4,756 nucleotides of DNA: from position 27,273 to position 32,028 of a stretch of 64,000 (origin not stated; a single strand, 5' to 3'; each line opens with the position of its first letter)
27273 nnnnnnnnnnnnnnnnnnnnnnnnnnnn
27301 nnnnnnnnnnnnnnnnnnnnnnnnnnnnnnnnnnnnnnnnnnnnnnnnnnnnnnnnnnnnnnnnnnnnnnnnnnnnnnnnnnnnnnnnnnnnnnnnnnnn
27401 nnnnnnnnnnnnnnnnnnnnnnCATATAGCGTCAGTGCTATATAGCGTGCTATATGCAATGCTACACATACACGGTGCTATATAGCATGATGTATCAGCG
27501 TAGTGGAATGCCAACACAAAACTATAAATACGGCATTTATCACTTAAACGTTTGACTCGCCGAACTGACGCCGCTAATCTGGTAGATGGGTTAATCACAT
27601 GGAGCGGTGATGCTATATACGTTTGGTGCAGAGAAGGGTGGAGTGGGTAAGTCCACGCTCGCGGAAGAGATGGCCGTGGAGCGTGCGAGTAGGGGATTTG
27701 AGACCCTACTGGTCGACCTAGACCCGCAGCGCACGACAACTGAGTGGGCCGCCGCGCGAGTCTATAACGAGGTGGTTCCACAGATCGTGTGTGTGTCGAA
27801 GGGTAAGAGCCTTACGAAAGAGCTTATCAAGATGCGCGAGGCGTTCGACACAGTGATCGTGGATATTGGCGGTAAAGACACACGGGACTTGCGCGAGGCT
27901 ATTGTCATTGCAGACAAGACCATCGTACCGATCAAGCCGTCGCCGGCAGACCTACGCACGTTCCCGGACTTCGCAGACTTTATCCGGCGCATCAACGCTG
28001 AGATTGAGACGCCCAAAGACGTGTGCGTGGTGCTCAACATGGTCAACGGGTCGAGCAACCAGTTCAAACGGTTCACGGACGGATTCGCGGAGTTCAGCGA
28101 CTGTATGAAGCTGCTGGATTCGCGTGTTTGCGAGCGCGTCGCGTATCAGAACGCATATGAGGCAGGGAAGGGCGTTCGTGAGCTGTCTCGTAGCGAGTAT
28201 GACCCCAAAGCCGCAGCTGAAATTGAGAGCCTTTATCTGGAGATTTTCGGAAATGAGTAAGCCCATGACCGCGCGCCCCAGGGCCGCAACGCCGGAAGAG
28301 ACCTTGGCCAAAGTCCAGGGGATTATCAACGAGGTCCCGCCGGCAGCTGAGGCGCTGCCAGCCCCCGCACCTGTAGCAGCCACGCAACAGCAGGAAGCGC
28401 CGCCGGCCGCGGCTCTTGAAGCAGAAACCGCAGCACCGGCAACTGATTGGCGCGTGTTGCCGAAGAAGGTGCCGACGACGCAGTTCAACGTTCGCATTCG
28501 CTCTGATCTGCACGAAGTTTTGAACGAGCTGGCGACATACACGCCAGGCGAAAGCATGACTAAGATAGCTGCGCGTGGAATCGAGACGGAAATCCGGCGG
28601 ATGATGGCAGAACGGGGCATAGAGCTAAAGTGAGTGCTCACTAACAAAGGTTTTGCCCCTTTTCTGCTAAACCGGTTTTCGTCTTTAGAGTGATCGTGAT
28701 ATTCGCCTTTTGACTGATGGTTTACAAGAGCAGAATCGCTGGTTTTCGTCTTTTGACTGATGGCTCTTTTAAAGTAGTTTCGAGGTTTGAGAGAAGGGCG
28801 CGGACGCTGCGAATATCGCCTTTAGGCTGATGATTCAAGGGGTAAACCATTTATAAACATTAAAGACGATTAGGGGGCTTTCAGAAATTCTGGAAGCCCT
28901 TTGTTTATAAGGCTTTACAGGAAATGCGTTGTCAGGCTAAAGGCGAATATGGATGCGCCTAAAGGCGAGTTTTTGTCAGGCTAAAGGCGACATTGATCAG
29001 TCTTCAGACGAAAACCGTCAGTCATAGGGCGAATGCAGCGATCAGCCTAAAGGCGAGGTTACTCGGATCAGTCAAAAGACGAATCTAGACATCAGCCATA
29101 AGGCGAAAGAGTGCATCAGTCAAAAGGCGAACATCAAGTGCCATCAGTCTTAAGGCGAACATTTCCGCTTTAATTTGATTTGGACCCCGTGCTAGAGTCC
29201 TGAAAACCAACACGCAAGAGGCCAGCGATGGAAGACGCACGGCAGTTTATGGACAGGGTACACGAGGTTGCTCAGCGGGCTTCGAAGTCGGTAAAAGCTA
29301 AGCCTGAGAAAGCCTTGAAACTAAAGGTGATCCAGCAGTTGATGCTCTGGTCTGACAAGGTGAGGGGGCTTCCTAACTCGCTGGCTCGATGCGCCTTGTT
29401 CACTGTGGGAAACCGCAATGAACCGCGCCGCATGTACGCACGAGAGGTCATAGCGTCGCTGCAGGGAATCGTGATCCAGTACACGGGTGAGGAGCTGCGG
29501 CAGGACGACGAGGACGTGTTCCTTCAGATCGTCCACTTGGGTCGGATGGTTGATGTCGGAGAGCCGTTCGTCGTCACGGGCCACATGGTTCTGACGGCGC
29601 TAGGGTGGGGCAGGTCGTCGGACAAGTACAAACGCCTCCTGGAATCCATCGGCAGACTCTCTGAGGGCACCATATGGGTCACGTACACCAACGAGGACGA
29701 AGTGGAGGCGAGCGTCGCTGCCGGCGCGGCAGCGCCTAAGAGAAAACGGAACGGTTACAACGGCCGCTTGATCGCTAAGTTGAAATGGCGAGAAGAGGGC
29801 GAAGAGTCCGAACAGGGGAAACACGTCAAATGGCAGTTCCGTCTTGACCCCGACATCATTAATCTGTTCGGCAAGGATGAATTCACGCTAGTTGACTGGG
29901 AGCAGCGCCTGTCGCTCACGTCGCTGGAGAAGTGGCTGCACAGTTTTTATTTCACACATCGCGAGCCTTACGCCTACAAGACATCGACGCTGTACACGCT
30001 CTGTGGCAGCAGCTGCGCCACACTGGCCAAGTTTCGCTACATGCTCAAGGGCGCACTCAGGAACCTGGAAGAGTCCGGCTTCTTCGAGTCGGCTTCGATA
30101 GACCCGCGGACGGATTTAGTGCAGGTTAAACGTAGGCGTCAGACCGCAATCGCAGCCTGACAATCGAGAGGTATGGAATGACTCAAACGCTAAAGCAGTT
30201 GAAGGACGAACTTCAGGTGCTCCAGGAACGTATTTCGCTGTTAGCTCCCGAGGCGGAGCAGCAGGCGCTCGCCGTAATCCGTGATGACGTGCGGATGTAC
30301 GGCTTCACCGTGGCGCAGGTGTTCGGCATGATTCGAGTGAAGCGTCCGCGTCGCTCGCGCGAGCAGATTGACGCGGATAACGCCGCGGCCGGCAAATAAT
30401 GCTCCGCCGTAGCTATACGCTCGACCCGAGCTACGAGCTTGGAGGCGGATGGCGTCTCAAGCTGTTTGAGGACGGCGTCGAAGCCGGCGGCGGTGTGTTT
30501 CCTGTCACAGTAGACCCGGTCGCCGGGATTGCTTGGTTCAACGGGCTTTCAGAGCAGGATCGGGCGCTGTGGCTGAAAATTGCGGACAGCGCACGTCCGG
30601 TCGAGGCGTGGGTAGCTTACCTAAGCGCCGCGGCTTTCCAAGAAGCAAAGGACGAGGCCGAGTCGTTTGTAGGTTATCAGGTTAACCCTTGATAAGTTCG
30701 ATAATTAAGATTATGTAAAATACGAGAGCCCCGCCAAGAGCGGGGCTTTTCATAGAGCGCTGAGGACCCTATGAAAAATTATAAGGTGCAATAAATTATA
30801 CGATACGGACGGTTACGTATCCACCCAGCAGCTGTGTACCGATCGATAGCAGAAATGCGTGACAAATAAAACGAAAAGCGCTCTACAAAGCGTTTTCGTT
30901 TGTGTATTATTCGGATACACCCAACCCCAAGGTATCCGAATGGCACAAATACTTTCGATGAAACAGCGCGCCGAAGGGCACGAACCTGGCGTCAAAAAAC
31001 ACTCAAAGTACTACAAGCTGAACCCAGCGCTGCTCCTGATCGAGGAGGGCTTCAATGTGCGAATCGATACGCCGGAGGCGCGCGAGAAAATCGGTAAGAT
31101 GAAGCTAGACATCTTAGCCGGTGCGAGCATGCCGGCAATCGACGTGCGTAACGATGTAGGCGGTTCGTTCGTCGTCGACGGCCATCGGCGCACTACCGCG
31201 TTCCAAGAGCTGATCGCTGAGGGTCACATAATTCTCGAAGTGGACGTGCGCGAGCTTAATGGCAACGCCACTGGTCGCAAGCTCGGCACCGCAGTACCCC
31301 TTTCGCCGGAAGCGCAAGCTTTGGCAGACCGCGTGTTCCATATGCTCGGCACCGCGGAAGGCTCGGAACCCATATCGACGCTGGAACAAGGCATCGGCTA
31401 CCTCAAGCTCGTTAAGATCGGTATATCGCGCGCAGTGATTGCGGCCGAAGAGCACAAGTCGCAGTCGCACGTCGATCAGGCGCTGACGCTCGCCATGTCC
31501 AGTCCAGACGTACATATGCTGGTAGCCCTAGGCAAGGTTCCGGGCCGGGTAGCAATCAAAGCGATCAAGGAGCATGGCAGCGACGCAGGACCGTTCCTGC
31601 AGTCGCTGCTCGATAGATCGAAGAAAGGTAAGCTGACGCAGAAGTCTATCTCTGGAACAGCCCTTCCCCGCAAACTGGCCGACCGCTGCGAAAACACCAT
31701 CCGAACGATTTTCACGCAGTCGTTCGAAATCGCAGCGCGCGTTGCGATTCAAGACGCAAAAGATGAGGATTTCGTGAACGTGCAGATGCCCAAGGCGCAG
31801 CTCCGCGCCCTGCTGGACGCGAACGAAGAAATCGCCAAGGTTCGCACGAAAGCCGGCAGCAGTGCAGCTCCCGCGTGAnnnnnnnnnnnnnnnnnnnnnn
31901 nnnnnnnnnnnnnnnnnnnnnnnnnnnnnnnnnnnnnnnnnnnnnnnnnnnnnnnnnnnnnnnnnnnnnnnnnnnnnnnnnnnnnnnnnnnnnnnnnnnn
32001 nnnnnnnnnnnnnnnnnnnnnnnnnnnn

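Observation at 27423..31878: IncP-like plasmid maintenance block inside a phage early region, suggesting a phage-plasmid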

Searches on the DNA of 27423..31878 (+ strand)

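Call 6: search_dna_similar(query=window:27423-31878:+, collection=phages, mode=distant, max_rows=20)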
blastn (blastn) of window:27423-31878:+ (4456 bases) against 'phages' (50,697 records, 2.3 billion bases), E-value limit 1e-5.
No match.

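Call 7: search_dna_similar(query=window:27423-31878:+, collection=plasmids, mode=distant, max_rows=20)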
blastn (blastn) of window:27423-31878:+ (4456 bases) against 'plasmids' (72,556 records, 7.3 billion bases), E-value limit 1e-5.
Records with a match: 10; places in all: 10; records where one place covers at least 80% of the query: 0.
Best place of each record, by identity: 80-90% 5; 60-80% 5.
By first word of the organism name: Burkholderia 6; Ralstonia 4.
By predicted mobility (MOB-suite, as given by PLSDB): non-mobilizable 4; mobilizable 3; conjugative 3.
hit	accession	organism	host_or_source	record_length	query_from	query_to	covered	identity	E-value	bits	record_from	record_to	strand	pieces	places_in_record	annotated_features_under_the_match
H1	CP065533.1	Ralstonia solanacearum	peanut,whole organism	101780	2991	3224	5%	70.0%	4e-20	109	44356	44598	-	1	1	record has no annotation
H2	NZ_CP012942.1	Ralstonia solanacearum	plantain,cell culture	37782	2990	3224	5%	69.3%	3e-15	93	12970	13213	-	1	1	hypothetical protein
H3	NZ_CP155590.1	Ralstonia solanacearum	Musa sp.,cell culture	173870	2990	3224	5%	69.3%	3e-15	93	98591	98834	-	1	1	hypothetical protein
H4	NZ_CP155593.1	Ralstonia solanacearum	Musa sp.,cell culture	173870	2990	3224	5%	69.3%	3e-15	93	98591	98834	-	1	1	hypothetical protein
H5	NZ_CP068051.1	Burkholderia gladioli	tissue sample,rice shoot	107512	2024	2122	2%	73.7%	5e-6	63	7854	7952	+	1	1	trfA: plasmid replication initiator TrfA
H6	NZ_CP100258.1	Burkholderia glumae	cell culture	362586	2058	2123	1%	81.8%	4e-7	66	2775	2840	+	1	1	trfA: plasmid replication initiator TrfA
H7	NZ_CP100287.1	Burkholderia glumae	cell culture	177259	2058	2123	1%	81.8%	4e-7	66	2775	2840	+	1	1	trfA: plasmid replication initiator TrfA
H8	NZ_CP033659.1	Burkholderia glumae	bacterial cell,diseased rice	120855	2058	2123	1%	81.8%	4e-7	66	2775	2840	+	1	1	trfA: plasmid replication initiator TrfA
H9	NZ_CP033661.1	Burkholderia glumae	bacterial cell,diseased rice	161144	2058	2123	1%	81.8%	4e-7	66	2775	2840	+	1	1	trfA: plasmid replication initiator TrfA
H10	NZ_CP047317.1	Burkholderia glumae AU6208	rice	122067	2058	2123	1%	81.8%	4e-7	66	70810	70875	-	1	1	trfA: plasmid replication initiator TrfA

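Call 96: get_annotated_region(hit=H2, flank=7000)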
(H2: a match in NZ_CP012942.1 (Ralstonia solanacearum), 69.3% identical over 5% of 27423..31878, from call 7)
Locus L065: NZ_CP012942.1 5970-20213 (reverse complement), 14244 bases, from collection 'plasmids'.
description: Ralstonia solanacearum strain UW163 plasmid pUW163b, complete sequence
organism: Ralstonia solanacearum (NCBI taxid 305)
taxonomy: Bacteria; Pseudomonadota; Betaproteobacteria; Burkholderiales; Burkholderiaceae; Ralstonia; Ralstonia solanacearum
host: -; source: plantain,cell culture; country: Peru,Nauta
typing (MOB-suite, as given by PLSDB): non-mobilizable
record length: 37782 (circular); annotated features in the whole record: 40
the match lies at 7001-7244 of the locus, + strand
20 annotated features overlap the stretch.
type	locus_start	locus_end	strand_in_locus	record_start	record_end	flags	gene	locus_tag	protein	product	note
CDS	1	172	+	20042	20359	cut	-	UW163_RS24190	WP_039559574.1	hypothetical protein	-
CDS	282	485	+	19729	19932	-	-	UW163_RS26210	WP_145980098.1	hypothetical protein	-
CDS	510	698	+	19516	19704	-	-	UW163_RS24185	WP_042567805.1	hypothetical protein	-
CDS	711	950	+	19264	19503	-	-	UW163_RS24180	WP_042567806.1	hypothetical protein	-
CDS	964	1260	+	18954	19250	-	-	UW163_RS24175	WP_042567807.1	hypothetical protein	-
CDS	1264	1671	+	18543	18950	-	-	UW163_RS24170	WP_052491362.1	hypothetical protein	-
CDS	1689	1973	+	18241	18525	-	-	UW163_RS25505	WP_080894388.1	hypothetical protein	-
CDS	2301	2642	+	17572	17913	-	-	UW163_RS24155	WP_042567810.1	hypothetical protein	-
CDS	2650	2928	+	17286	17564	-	-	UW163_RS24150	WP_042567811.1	hypothetical protein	-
CDS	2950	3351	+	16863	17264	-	-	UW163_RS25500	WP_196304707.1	hypothetical protein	-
CDS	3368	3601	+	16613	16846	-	-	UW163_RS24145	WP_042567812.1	hypothetical protein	-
CDS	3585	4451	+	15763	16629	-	-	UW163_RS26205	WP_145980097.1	hypothetical protein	-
CDS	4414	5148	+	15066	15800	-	-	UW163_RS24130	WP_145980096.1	hypothetical protein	-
CDS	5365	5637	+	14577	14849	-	-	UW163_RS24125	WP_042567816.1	hypothetical protein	-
CDS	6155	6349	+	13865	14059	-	-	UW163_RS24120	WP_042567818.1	YqaE/Pmp3 family membrane protein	-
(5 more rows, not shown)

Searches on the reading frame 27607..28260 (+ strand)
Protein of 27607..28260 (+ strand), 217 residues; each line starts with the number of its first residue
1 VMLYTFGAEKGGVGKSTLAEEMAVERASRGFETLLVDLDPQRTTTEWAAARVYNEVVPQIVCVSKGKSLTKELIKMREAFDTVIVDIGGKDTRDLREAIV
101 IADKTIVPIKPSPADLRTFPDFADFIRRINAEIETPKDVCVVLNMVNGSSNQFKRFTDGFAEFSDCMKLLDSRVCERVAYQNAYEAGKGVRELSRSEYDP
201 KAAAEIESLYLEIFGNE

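Call 5: search_protein_families(library=pfam, proteins=[window:27607-28260:+], max_evalue=0.1)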
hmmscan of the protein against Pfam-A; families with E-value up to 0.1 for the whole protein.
window:27607-28260:+ (217 aa): 10 families
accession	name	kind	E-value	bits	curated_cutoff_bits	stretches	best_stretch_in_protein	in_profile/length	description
PF13614.12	AAA_31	-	6.1e-15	56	27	2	6-47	6-47/177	AAA domain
PF01656.29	CbiA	-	1.3e-11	44.9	25.4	1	8-188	5-123/125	CobQ/CobB/MinD/ParA nucleotide binding domain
PF09140.17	MipZ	-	1e-10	41.9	20.7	1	6-116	5-136/262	ATPase MipZ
PF10609.15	ParA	-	0.00015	21.7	27.1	1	9-39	11-41/246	NUBPL iron-transfer P-loop NTPase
PF02374.21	ArsA_ATPase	-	0.00035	20.3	24.3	1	8-41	7-40/305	Anion-transporting ATPase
PF03029.23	ATP_bind_1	-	0.0026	18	27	1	12-50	6-44/240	Conserved hypothetical ATP binding protein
PF00142.24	Fer4_NifH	-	0.008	16.1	25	1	10-52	8-50/271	4Fe-4S iron sulfur cluster binding proteins, NifH/frxC family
PF13479.12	AAA_24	-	0.031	14.6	27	0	10-97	10-82/195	AAA domain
PF20720.3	nSTAND3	-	0.037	14.2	27.2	0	12-36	27-51/155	Novel STAND NTPase 3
PF16575.11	CLP1_P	-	0.092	13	26.6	0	12-41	4-33/188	mRNA cleavage and polyadenylation factor CLP1 P-loop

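Call 10: search_protein_families(library=phrogs, proteins=[window:27607-28260:+], max_evalue=0.01)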
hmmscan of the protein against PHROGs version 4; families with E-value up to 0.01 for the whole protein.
window:27607-28260:+ (217 aa): 1 family
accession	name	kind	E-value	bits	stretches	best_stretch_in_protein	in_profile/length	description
phrog_164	-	DNA, RNA and nucleotide metabolism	3.3e-38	133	1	1-215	224-471/500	ParA-like partition protein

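Call 76: search_protein_families(library=ncbifam, proteins=[window:27610-28260:+], max_evalue=0.01)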
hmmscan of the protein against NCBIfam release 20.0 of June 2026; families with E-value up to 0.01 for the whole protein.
window:27610-28260:+ (216 aa): 18 families
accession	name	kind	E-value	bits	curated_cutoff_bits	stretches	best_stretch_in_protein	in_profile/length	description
NF041546.1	ParA_partition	equivalog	6.1e-37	127.1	180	1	7-209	6-201/203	ParA family partition ATPase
TIGR03815.1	CpaE_hom_Actino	equivalog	3.5e-07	29.7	154.45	1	9-40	120-151/340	septum site-determining protein Ssd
TIGR03371.1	cellulose_yhjQ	equivalog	1.5e-06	27.9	157.85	1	9-40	10-41/246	cellulose biosynthesis protein BcsQ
NF041417.1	ArsA_halo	exception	3.3e-06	26.1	800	1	3-51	335-383/617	arsenical pump-driving ATPase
TIGR01968.1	minD_bact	equivalog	4.8e-06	26.1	212.9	0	8-38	9-39/261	septum site-determining protein MinD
NF053621.1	ATPseBagBMYCTU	equivalog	0.00014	21.1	521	1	9-89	20-101/371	ATPase BagB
NF047398.1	AAA_KGGVGR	domain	0.00016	22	90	1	3-38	5-40/190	KGGVGR-motif variant AAA ATPase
TIGR01007.1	eps_fam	subfamily_domain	0.00018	21.2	108.05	1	7-44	24-61/204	polysaccharide biosynthesis tyrosine autokinase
NF033200.1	F430_CfbC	exception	0.0002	20.8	402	1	9-88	8-85/260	Ni-sirohydrochlorin a,c-diamide reductive cyclase ATP-dependent reductase subunit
TIGR00345.1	GET3_arsA_TRC40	subfamily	0.00021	20.9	135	1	8-40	4-36/299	TRC40/GET3/ArsA family transport-energizing ATPase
TIGR04291.1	arsen_driv_ArsA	equivalog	0.00028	19.7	650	1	3-40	5-42/565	arsenical pump-driving ATPase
NF041136.1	MrpORP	equivalog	0.00039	19.8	450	1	8-38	13-43/365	iron-sulfur cluster carrier protein MrpORP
NF041283.1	PrgP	equivalog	0.00048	19.5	400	1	8-93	10-97/297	ParA superfamily DNA segregation protein PrgP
TIGR01969.1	minD_arch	subfamily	0.00095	18.4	201.75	0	4-38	4-38/251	cell division ATPase MinD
TIGR03453.1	partition_RepA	equivalog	0.0012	17.7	348.45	1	9-42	113-146/387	plasmid partitioning protein RepA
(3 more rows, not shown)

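Call 124: search_solved_structures(query=window:27610-28260:+, max_evalue=0.001)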
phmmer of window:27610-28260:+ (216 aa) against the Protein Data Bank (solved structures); distinct sequences matched with E-value up to 0.001: 9.
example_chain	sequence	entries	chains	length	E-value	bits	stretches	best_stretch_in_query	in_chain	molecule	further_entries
4dzz_A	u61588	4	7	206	5.9e-08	36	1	5-117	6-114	Plasmid partitioning protein ParF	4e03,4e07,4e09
5u1g_D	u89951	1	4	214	5.9e-08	35.9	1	5-117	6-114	ParA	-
9nbl_A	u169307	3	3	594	1.7e-07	34.5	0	9-59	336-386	Arsenite transporter ATPase-like protein,arsA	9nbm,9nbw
5zme_A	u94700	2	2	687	8e-07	32.3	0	7-47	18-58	ATPase ARSA1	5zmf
9nbo_A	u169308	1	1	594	4e-06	30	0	9-59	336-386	Arsenite transporter ATPase-like protein,arsA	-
1f48_A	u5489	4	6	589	1.6e-05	28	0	9-40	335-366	ARSENITE-TRANSLOCATING ATPASE | ARSENICAL PUMP-DRIVING ATPASE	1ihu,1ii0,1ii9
3cwq_A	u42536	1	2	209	0.00019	24.5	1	1-48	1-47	ParA family chromosome partitioning protein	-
1wcv_1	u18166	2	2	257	0.00035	23.6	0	7-51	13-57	SEGREGATION PROTEIN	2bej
6riq_C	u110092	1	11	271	0.00039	23.5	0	7-80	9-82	Site-determining protein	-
